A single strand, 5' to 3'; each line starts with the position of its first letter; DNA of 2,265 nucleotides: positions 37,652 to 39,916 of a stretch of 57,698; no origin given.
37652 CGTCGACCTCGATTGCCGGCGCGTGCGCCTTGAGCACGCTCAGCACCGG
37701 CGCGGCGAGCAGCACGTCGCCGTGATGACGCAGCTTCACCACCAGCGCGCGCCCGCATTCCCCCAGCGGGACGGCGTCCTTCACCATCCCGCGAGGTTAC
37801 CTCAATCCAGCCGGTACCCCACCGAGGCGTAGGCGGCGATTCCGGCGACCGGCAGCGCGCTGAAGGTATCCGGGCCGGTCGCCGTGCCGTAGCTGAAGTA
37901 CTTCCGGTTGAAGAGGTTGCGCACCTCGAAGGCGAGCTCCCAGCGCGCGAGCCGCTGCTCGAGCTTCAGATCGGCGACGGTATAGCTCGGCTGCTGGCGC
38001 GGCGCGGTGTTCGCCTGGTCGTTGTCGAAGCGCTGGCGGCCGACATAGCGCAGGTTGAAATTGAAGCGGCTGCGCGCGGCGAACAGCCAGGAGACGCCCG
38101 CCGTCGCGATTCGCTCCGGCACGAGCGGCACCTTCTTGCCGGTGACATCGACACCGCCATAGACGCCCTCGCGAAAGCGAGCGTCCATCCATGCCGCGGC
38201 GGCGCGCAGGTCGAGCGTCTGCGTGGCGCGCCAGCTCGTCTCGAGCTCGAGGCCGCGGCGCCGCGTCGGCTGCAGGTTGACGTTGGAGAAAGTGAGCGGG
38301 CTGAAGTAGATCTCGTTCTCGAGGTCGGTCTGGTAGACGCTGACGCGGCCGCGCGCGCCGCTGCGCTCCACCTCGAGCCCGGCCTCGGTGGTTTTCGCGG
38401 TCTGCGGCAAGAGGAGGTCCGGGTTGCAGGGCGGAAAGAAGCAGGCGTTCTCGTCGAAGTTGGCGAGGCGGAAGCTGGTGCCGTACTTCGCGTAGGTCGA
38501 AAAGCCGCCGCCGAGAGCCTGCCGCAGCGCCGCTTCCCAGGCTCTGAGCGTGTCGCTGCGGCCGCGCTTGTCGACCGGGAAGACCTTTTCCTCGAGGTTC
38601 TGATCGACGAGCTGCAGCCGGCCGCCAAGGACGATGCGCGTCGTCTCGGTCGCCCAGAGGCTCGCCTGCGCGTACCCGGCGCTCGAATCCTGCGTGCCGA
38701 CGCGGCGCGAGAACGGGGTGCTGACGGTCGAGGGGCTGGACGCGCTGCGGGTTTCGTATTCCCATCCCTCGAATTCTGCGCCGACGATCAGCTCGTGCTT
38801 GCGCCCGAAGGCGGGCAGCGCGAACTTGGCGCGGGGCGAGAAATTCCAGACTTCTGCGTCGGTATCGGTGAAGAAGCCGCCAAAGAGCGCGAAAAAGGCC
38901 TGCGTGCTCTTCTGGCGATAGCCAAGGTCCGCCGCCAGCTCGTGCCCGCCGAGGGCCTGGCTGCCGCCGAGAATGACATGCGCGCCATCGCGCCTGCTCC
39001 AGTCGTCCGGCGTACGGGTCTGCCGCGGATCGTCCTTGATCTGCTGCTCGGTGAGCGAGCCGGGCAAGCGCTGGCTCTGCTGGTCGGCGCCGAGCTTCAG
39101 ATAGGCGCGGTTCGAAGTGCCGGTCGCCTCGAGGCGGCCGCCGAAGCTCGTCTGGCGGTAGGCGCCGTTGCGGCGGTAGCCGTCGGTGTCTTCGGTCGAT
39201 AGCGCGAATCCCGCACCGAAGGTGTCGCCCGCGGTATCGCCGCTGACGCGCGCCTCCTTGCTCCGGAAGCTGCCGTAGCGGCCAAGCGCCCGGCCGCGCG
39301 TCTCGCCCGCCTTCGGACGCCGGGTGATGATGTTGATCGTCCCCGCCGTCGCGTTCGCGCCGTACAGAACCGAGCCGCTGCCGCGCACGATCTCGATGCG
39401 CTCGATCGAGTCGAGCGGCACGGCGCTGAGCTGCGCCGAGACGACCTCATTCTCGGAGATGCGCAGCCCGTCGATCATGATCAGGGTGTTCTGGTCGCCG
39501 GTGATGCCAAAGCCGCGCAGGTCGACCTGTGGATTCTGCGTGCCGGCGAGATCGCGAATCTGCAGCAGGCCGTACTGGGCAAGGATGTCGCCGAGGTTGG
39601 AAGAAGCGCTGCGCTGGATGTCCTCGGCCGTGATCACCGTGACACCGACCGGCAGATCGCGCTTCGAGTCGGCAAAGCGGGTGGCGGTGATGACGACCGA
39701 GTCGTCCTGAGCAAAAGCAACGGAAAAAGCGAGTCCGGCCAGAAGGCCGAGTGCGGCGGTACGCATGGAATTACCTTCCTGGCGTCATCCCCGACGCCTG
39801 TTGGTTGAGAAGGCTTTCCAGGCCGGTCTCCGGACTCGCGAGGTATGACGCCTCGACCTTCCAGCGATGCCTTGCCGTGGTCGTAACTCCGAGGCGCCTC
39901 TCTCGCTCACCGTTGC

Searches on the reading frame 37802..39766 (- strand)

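Call 11: search_protein_families(library=pfam, proteins=[window:37802-39766:-])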
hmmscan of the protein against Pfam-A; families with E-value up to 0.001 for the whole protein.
window:37802-39766:- (654 aa): 2 families
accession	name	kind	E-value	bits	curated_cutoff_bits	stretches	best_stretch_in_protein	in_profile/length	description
PF00593.30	TonB_dep_Rec_b-barrel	-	4.2e-38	132.8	27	1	182-618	29-436/436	TonB dependent receptor-like, beta-barrel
PF07715.20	Plug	-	1.4e-23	83.9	23.9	1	35-143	2-107/107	TonB-dependent Receptor Plug Domain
